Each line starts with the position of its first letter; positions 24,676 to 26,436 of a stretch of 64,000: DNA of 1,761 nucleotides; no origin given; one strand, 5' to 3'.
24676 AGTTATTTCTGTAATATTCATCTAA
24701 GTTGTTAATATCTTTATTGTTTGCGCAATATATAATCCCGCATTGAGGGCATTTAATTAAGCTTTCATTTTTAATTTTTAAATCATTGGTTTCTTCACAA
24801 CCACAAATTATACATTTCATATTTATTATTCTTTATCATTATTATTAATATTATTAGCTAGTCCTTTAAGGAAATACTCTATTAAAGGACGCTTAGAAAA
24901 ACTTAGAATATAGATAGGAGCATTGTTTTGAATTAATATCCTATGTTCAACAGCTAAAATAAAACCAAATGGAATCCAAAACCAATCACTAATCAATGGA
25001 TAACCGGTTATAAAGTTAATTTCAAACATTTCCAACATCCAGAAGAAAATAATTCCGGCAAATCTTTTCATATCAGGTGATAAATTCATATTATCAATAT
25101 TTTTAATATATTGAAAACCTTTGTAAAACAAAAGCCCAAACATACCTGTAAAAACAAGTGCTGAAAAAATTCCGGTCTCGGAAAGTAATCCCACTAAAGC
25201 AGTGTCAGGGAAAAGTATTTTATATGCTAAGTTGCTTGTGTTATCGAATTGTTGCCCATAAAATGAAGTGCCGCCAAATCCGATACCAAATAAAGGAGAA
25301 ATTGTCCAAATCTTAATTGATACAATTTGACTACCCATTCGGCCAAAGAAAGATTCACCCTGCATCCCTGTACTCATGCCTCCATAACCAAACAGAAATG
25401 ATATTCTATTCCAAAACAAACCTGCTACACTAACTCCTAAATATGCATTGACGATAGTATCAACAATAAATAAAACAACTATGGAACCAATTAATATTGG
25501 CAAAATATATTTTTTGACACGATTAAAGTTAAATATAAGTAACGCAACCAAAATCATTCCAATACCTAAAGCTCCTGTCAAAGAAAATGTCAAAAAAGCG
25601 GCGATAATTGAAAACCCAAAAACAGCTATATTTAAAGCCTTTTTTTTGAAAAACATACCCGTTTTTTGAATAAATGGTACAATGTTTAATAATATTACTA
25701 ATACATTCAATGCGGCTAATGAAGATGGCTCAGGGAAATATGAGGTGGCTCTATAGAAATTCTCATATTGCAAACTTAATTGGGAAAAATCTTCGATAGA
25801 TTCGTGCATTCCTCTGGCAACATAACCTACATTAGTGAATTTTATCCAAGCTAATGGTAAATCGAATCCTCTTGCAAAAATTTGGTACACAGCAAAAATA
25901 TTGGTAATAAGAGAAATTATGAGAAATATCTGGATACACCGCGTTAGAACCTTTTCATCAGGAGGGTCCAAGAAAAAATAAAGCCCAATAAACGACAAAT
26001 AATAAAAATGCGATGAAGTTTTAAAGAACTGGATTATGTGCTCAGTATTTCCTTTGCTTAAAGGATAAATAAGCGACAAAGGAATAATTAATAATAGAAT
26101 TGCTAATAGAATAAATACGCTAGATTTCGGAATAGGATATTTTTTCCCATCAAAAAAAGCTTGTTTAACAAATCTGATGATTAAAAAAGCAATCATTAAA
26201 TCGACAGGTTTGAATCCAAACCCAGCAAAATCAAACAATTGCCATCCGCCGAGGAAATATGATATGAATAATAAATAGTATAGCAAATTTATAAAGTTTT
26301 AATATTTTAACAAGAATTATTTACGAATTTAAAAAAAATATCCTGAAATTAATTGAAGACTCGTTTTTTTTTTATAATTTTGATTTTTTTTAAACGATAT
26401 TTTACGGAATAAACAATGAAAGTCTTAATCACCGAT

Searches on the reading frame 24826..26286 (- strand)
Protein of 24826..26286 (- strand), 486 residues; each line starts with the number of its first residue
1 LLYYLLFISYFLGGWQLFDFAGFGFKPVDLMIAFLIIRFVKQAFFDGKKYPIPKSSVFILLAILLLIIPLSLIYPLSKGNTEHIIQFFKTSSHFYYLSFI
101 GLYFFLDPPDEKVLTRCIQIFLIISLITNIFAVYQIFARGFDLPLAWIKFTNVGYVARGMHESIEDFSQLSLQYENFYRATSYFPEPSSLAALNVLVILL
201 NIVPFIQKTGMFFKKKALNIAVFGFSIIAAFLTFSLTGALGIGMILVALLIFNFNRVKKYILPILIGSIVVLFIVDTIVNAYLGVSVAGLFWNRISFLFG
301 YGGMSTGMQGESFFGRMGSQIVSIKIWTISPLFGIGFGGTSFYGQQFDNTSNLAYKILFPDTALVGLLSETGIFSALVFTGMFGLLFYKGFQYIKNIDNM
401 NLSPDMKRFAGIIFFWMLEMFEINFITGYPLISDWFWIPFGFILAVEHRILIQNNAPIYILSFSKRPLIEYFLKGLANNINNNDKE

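Call 26: search_protein_families(library=pfam, proteins=[window:24826-26286:-], max_evalue=0.00001)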
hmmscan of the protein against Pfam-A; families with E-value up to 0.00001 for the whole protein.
window:24826-26286:- (486 aa): 0 families

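Call 39: search_protein_families(library=pfam, proteins=[window:24826-26286:-], max_evalue=0.001)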
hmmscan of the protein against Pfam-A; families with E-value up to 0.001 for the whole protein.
window:24826-26286:- (486 aa): 1 family
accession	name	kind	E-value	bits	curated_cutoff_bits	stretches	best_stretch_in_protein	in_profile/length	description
PF04932.20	Wzy_C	-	2.6e-05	24.5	31.7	1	222-379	2-148/149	O-Antigen ligase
